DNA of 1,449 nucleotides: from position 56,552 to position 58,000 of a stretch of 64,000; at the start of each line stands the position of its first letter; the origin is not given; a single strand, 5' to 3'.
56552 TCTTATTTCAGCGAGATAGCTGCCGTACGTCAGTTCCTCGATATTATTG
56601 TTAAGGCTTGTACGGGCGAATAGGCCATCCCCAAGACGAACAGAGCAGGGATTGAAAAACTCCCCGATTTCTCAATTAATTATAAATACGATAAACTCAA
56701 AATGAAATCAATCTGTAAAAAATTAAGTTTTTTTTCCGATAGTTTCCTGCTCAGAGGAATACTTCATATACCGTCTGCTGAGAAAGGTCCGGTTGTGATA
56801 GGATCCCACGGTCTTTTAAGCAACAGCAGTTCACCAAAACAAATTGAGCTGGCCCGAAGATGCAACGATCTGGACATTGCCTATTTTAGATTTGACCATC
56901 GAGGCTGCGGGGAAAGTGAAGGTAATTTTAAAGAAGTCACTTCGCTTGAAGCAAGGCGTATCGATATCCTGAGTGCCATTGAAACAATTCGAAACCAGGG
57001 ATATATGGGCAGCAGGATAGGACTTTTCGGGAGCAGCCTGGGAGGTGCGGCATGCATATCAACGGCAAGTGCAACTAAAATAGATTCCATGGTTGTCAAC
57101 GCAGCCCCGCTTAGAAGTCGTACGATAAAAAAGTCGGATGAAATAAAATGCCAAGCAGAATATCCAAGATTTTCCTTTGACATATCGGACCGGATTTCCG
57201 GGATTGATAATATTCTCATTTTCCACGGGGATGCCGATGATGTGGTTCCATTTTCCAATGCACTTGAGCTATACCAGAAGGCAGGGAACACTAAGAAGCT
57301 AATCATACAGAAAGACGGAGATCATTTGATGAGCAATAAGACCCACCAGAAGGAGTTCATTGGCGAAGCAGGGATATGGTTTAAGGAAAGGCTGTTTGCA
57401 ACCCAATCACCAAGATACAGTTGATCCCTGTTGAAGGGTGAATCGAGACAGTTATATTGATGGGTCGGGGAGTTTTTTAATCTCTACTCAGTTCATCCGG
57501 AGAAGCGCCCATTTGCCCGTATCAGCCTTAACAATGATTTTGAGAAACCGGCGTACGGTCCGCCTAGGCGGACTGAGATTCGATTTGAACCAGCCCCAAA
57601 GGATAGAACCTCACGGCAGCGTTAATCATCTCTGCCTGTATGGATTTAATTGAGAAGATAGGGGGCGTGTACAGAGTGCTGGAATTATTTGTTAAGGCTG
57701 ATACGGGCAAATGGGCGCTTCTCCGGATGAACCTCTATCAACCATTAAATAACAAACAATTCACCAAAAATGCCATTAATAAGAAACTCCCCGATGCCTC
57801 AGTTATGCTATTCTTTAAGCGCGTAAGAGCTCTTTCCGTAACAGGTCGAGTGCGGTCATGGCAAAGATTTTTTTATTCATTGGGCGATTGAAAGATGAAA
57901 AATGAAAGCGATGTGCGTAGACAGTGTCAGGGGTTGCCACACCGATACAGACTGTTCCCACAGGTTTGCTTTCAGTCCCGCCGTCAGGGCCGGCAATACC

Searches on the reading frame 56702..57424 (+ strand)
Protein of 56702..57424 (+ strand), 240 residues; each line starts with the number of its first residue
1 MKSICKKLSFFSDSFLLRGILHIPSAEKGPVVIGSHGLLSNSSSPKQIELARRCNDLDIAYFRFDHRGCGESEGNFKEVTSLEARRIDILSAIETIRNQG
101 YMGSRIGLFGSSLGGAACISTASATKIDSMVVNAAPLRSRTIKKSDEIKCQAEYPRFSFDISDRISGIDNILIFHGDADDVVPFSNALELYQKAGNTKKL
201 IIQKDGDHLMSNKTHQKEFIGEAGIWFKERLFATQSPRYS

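Call 9: search_protein_families(library=pfam, proteins=[window:56702-57424:+])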
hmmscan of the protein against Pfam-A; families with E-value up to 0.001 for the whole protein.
window:56702-57424:+ (240 aa): 5 families
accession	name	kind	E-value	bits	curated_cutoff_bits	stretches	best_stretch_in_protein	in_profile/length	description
PF12146.15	Hydrolase_4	-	4e-16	59.5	27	1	31-137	6-111/239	Serine aminopeptidase, S33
PF00326.27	Peptidase_S9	-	3.2e-10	40.3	22.6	1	56-230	12-209/213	Prolyl oligopeptidase family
PF00561.26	Abhydrolase_1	-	3.2e-07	30.7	25.8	1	30-135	1-102/245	alpha/beta hydrolase fold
PF05728.18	UPF0227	-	0.00029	21.2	21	0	102-214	57-176/187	Uncharacterised protein family (UPF0227)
PF02129.25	Peptidase_S15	-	0.00032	20.9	23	0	64-123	57-114/262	X-Pro dipeptidyl-peptidase (S15 family)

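Call 17: find_encoding_contigs(protein=window:56702-57424:+, flank=3000, max_places=10)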
Protein window:56702-57424:+ (240 aa): 1 contig read that carries it; 1 place shown.
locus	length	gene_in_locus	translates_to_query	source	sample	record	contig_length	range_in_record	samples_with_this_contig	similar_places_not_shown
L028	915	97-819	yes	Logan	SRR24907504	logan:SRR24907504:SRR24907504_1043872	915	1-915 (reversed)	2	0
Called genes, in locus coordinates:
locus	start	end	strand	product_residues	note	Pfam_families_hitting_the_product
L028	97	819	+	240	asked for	PF00561:Abhydrolase_1 (faint), PF12146:Hydrolase_4, PF00326:Peptidase_S9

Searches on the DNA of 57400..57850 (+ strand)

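Call 26: search_rna_families(source=window, start=57400, end=57850, threshold=evalue, max_evalue=10)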
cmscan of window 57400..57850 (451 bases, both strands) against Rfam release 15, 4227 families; matches with E-value up to 10: 2.
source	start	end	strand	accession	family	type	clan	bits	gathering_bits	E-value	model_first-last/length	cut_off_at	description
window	57726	57817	+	RF02183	ST7-OT3_1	Gene; lncRNA;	-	14.3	50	9.8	1-79/79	no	ST7 overlapping transcript 3 conserved region 1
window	57756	57850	-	RF03122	bCoV-3UTR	Cis-reg;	CL00117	8.7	112.9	8.9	241-326/326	5'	Betacoronavirus 3'UTR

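Call 52: search_dna_similar(query=window:57452-57806:+, collection=plasmids, mode=distant, max_evalue=0.001)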
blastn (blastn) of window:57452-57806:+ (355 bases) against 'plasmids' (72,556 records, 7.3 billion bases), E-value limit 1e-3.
No match.

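Call 53: search_dna_similar(query=window:57452-57806:+, collection=phages, mode=distant, max_evalue=0.001)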
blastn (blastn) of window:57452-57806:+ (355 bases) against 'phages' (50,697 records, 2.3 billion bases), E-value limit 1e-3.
No match.
